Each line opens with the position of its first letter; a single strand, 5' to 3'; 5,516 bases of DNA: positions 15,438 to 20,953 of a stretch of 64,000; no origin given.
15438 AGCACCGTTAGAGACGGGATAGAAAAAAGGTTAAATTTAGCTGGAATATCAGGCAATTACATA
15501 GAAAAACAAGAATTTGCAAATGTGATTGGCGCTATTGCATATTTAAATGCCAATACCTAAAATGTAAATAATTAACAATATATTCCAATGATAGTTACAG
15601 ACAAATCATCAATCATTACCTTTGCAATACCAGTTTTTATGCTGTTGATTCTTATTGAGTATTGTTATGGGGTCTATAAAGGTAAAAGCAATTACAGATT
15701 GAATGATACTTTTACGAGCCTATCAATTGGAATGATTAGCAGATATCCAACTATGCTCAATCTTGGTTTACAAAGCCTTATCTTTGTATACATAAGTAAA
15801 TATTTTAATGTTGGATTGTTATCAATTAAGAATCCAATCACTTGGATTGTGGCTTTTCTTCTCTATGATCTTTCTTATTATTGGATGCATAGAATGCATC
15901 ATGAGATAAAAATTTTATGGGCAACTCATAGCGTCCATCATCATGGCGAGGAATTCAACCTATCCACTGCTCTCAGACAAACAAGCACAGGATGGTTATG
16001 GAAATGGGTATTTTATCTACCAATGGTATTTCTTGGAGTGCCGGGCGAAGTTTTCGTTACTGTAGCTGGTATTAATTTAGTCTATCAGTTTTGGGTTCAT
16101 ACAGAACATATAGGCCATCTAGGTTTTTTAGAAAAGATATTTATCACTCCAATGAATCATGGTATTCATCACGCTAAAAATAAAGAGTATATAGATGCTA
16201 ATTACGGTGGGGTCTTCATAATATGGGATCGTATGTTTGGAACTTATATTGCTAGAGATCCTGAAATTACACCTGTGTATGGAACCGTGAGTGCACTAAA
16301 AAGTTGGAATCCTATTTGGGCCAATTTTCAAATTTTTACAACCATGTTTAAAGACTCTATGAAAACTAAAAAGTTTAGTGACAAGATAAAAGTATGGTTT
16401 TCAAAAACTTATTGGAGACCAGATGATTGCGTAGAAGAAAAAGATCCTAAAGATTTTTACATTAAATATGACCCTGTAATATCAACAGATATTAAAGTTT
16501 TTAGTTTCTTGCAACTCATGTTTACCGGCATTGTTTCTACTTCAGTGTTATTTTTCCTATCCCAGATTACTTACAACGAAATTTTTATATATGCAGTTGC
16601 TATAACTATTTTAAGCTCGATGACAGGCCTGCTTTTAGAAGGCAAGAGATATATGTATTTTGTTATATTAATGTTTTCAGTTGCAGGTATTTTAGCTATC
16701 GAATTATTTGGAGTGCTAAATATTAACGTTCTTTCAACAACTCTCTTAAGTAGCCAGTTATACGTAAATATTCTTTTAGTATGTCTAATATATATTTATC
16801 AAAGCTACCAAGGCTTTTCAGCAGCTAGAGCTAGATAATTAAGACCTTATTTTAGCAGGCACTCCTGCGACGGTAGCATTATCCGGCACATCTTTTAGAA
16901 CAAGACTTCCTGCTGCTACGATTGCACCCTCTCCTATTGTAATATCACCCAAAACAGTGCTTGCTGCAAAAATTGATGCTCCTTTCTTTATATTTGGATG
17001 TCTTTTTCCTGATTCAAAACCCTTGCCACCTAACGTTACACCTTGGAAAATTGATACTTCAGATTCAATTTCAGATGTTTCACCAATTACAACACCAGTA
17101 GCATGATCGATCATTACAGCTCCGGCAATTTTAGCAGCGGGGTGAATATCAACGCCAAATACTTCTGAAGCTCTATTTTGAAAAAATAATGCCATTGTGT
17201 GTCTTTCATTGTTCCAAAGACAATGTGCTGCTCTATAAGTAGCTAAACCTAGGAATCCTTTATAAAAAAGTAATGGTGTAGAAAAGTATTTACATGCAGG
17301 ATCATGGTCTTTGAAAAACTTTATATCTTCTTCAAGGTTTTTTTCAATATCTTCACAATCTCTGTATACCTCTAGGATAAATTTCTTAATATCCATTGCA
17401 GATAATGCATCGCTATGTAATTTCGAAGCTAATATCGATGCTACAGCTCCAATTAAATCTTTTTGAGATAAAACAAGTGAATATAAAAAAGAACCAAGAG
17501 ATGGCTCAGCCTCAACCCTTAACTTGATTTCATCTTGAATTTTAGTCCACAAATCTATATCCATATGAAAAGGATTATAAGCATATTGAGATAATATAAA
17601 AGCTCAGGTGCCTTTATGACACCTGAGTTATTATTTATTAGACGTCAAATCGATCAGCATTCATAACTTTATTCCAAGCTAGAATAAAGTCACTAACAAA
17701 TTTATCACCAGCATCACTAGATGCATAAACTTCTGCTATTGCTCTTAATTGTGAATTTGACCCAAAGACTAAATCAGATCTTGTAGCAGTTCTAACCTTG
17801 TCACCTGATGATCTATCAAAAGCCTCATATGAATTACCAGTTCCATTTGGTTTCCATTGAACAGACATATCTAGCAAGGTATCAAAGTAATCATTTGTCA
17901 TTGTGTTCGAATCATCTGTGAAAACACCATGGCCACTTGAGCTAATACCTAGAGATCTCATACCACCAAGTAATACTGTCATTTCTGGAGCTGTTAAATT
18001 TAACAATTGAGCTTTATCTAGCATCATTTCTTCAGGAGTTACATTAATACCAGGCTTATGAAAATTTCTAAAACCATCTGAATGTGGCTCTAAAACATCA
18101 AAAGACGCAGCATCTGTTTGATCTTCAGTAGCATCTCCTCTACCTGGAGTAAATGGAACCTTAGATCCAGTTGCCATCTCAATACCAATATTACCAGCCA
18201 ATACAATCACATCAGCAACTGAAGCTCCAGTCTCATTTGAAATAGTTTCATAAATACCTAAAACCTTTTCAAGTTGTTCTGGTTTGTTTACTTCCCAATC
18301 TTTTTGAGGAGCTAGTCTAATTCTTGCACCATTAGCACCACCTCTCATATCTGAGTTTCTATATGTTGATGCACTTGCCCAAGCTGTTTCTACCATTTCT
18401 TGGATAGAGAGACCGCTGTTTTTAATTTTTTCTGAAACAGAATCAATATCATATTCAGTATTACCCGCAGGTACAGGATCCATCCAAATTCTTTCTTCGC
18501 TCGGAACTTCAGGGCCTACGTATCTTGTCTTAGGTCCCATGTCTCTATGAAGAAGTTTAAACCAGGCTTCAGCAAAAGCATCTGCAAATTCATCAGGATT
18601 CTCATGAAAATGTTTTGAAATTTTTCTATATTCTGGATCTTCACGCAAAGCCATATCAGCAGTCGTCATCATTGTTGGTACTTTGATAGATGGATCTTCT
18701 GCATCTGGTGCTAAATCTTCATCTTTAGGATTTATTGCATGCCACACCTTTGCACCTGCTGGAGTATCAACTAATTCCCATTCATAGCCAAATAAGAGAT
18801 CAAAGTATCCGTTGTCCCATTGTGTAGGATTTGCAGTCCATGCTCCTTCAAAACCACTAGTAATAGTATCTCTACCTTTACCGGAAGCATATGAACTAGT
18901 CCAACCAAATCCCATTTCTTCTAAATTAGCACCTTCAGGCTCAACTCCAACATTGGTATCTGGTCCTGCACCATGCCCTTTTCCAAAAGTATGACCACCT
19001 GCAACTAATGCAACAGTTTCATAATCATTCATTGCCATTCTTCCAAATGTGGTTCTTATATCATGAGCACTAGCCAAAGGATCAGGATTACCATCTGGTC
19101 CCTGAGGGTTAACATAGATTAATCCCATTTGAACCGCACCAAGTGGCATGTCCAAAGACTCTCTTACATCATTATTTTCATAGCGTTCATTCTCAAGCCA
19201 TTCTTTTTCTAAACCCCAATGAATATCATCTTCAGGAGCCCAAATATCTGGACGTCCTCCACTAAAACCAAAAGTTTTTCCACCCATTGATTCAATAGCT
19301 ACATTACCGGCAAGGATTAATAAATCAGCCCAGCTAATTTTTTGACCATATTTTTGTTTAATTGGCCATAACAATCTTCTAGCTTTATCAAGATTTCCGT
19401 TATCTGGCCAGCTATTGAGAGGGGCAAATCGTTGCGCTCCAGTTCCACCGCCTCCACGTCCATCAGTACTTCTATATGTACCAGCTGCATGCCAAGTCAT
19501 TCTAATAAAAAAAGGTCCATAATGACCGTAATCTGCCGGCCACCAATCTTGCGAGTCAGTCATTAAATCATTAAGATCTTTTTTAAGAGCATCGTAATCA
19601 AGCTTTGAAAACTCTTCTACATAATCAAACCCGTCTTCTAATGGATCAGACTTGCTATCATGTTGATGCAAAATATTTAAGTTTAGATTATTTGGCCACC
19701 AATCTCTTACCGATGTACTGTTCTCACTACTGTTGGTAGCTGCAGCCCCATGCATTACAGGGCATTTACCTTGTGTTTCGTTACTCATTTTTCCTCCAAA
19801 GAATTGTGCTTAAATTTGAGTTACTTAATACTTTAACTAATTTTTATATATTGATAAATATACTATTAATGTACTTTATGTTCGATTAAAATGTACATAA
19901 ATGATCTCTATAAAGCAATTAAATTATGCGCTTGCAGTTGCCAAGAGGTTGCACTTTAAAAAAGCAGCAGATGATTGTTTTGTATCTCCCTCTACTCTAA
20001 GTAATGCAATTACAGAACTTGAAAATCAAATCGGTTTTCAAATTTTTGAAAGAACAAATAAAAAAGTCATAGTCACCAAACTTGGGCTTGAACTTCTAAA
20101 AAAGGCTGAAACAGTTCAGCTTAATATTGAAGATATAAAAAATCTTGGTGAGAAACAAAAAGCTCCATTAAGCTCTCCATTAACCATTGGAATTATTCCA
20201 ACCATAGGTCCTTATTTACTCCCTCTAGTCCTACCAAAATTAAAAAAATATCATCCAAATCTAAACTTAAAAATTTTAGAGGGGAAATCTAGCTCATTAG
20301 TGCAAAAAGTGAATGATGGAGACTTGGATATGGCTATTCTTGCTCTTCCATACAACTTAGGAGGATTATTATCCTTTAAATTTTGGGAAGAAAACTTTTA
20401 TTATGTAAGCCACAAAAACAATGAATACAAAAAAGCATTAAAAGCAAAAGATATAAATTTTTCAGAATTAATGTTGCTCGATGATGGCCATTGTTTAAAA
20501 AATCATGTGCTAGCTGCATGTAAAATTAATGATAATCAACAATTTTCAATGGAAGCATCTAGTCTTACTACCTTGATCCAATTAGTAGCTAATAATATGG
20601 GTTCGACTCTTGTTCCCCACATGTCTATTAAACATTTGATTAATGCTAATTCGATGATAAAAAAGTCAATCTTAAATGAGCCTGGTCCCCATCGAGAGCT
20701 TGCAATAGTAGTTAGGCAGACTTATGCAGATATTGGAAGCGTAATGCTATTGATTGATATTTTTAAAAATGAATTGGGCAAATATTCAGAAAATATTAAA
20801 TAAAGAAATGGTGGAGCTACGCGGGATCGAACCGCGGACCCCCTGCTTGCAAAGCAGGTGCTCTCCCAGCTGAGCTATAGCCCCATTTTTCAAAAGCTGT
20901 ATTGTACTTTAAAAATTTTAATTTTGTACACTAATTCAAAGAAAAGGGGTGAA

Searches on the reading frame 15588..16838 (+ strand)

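Call 21: search_protein_families(library=pfam, proteins=[window:15588-16838:+], max_evalue=0.00001)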
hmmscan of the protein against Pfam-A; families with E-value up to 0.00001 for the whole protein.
window:15588-16838:+ (416 aa): 1 family
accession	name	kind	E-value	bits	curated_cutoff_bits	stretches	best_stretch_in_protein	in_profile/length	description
PF04116.19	FA_hydroxylase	-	2e-27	96.6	31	1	86-219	1-132/132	Fatty acid hydroxylase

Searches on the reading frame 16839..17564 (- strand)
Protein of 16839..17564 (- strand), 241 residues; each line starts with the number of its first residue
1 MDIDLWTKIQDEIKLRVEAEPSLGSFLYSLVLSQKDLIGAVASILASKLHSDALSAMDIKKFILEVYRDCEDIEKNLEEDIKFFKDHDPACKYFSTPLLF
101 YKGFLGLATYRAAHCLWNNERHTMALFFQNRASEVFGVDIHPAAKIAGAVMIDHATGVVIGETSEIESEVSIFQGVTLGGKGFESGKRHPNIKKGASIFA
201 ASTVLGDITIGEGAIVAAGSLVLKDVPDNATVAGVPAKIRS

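Call 21: search_protein_families(library=pfam, proteins=[window:16839-17564:-], max_evalue=0.00001)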
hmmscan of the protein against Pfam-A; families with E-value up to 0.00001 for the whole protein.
window:16839-17564:- (241 aa): 2 families
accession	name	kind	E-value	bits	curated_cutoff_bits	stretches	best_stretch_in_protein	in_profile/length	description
PF06426.19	SATase_N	-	5.9e-27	94.5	21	1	5-107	1-103/105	Serine acetyltransferase, N-terminal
PF00132.30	Hexapep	-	2.6e-06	27.3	27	0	189-222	1-34/36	Bacterial transferase hexapeptide (six repeats)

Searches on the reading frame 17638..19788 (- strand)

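Call 21: search_protein_families(library=pfam, proteins=[window:17638-19788:-], max_evalue=0.00001)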
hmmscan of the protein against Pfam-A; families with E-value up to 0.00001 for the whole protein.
window:17638-19788:- (716 aa): 1 family
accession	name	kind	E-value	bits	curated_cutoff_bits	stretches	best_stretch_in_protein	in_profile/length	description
PF00141.28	peroxidase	-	5.4e-72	242.8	27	2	85-397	10-237/237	Peroxidase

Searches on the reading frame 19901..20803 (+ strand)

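Call 21: search_protein_families(library=pfam, proteins=[window:19901-20803:+], max_evalue=0.00001)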
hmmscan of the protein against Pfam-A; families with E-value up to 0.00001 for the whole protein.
window:19901-20803:+ (300 aa): 2 families
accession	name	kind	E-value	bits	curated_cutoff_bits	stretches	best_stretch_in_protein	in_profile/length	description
PF03466.25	LysR_substrate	-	4.3e-29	101.8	28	1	90-290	4-206/209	LysR substrate binding domain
PF00126.33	HTH_1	-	3.1e-15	56.3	26.6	1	4-62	1-59/60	Bacterial regulatory helix-turn-helix protein, lysR family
